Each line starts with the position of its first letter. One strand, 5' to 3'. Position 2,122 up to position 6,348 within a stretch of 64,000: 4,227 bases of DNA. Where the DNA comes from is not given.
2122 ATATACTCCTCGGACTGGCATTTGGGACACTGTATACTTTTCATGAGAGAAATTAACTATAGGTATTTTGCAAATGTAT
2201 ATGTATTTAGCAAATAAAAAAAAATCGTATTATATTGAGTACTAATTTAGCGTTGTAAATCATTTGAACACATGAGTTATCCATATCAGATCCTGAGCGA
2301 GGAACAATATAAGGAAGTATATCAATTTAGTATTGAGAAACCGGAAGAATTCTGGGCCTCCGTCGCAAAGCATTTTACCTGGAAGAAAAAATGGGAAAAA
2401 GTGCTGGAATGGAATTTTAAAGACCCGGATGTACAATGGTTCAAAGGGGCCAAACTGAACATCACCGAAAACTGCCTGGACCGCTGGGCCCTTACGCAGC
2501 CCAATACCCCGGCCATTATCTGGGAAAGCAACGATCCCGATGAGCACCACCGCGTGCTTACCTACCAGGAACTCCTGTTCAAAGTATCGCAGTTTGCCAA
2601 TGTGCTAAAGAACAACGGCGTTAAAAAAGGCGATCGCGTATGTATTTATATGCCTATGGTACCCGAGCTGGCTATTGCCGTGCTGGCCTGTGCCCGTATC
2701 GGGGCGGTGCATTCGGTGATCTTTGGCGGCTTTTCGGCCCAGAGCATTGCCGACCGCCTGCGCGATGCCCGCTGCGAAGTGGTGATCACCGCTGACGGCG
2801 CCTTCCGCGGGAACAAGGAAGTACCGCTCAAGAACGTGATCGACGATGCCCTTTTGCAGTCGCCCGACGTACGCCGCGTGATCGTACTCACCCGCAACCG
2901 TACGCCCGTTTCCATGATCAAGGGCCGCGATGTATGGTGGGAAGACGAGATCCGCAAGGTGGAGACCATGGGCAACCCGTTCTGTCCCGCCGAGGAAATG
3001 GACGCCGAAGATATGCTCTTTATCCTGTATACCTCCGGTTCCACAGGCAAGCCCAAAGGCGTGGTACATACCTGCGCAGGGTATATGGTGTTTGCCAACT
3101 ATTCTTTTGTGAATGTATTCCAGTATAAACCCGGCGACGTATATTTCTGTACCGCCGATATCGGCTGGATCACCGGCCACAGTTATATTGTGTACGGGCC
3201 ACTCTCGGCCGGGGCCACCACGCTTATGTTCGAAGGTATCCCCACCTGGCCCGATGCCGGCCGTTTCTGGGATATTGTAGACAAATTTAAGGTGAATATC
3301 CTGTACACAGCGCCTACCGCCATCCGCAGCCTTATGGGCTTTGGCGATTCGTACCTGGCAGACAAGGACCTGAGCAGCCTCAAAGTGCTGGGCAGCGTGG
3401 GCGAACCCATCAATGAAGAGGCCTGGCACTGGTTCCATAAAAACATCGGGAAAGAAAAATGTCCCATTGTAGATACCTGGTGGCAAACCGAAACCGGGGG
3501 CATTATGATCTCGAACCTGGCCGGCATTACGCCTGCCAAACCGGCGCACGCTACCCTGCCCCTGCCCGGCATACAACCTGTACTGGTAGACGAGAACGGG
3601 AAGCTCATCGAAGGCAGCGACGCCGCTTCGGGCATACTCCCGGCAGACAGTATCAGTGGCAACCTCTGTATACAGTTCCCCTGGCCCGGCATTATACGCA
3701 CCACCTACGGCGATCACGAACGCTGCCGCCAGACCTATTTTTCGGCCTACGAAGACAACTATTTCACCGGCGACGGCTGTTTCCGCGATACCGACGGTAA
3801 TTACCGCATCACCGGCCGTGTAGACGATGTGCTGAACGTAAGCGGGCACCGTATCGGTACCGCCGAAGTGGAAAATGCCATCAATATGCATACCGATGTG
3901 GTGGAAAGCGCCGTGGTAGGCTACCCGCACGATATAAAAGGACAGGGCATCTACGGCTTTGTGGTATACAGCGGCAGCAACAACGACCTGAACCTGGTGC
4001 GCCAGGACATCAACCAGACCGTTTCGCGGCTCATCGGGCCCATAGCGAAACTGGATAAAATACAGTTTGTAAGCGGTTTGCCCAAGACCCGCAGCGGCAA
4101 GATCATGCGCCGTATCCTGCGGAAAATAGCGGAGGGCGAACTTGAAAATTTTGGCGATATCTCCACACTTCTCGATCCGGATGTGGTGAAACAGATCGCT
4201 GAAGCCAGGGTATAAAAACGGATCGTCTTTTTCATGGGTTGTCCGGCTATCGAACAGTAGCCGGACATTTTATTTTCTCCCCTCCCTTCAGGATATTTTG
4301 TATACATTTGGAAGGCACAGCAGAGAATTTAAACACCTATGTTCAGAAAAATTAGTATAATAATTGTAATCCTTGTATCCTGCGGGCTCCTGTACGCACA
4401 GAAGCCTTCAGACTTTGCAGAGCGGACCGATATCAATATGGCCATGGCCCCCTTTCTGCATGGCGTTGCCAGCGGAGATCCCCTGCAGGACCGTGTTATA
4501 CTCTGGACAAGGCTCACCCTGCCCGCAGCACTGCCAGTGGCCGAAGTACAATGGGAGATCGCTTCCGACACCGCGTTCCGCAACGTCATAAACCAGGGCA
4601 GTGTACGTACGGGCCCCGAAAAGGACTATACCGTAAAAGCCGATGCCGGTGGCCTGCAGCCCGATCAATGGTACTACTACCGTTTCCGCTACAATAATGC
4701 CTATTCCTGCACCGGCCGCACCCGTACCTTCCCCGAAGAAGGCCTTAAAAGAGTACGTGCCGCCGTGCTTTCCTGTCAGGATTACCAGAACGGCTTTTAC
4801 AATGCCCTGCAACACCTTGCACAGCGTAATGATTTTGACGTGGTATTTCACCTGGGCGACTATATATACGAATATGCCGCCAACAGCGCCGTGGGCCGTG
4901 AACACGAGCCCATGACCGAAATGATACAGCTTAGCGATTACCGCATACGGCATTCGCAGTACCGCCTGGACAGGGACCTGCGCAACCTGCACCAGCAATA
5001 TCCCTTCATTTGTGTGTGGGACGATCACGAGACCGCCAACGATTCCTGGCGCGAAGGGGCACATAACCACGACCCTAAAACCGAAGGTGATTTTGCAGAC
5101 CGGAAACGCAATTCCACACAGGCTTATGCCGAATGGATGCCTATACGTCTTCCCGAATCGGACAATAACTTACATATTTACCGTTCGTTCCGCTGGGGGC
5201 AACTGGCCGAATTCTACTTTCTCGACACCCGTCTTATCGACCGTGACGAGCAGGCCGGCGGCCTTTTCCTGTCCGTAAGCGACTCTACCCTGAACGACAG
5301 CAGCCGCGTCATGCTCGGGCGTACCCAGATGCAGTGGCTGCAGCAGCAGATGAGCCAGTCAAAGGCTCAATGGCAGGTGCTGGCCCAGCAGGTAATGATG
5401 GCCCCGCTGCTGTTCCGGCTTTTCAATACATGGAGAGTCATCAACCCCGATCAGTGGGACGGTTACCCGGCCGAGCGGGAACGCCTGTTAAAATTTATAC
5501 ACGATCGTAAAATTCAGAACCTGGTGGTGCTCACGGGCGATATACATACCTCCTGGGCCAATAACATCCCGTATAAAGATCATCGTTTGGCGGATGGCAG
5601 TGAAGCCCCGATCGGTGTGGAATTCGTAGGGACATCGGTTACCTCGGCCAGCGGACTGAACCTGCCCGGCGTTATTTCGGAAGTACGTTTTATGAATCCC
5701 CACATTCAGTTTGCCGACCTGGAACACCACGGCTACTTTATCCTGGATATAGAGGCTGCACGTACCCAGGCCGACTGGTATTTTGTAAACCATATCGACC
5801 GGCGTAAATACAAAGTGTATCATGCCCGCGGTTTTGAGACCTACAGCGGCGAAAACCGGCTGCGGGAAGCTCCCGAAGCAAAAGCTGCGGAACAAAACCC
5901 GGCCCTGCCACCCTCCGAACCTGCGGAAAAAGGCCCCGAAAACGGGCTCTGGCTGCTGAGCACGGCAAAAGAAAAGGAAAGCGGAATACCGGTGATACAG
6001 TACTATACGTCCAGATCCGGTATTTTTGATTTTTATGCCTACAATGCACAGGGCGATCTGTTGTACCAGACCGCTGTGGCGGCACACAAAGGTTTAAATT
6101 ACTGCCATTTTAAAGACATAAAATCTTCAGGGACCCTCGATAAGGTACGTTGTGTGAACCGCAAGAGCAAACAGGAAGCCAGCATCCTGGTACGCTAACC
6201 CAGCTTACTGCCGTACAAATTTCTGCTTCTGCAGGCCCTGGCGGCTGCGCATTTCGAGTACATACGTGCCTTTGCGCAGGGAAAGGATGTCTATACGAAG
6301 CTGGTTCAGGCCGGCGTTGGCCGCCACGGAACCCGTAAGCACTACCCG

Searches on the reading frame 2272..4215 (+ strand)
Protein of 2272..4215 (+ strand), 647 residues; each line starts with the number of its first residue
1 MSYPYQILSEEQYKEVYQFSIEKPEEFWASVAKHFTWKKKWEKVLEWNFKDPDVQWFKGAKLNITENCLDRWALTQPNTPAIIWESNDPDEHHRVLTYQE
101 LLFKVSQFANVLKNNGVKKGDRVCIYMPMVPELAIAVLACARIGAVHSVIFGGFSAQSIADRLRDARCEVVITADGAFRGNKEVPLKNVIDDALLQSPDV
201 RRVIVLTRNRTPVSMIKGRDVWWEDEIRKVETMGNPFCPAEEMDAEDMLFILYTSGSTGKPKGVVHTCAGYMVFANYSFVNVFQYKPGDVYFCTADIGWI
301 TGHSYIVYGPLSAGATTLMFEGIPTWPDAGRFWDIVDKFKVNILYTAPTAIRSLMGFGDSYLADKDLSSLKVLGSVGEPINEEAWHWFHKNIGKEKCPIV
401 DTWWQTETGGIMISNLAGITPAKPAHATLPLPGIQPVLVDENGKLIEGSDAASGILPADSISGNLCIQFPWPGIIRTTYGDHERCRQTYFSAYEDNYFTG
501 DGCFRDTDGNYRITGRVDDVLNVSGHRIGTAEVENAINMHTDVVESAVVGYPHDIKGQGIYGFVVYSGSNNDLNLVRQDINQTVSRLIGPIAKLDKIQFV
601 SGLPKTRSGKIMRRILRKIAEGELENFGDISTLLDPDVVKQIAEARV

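Call 71: search_protein_families(library=pfam, proteins=[window:2272-4215:+], max_evalue=0.00001)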
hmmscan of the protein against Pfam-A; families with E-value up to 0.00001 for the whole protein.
window:2272-4215:+ (647 aa): 3 families
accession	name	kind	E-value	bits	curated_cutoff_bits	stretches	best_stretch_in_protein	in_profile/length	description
PF00501.34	AMP-binding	-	1.8e-83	281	29.9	1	69-447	1-365/384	AMP-binding enzyme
PF16177.11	ACAS_N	-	1.2e-21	76.7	27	1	13-68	1-55/55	Acetyl-coenzyme A synthetase N-terminus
PF13193.12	AMP-binding_C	-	6.3e-21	75.5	24.5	1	532-610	1-76/76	AMP-binding enzyme C-terminal domain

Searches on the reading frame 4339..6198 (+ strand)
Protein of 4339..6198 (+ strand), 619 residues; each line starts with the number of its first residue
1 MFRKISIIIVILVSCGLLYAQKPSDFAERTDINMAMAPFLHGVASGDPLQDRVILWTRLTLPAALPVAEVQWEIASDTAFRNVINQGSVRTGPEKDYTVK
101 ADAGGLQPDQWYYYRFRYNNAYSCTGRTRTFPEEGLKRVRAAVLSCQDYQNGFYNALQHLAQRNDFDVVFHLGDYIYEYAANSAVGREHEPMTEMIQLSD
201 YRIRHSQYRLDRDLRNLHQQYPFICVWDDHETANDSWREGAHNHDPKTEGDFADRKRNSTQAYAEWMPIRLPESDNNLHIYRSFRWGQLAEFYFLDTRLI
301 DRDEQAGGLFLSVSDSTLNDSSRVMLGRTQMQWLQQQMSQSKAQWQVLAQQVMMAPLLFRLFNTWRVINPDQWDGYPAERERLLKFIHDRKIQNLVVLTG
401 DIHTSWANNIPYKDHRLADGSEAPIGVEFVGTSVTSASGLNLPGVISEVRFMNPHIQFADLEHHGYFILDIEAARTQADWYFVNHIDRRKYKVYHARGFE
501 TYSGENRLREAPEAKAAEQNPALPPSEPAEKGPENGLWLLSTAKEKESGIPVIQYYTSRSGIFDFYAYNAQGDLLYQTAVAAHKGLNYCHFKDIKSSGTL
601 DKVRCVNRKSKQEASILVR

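Call 71: search_protein_families(library=pfam, proteins=[window:4339-6198:+], max_evalue=0.00001)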
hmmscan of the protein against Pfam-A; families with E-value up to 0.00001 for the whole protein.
window:4339-6198:+ (619 aa): 2 families
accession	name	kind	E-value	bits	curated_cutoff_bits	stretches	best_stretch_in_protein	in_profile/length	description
PF09423.15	PhoD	-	1.6e-110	369.9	27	1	142-480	2-343/343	PhoD-like phosphatase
PF16655.11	PhoD_N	-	8.3e-32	110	30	1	41-130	1-90/90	PhoD-like phosphatase, N-terminal domain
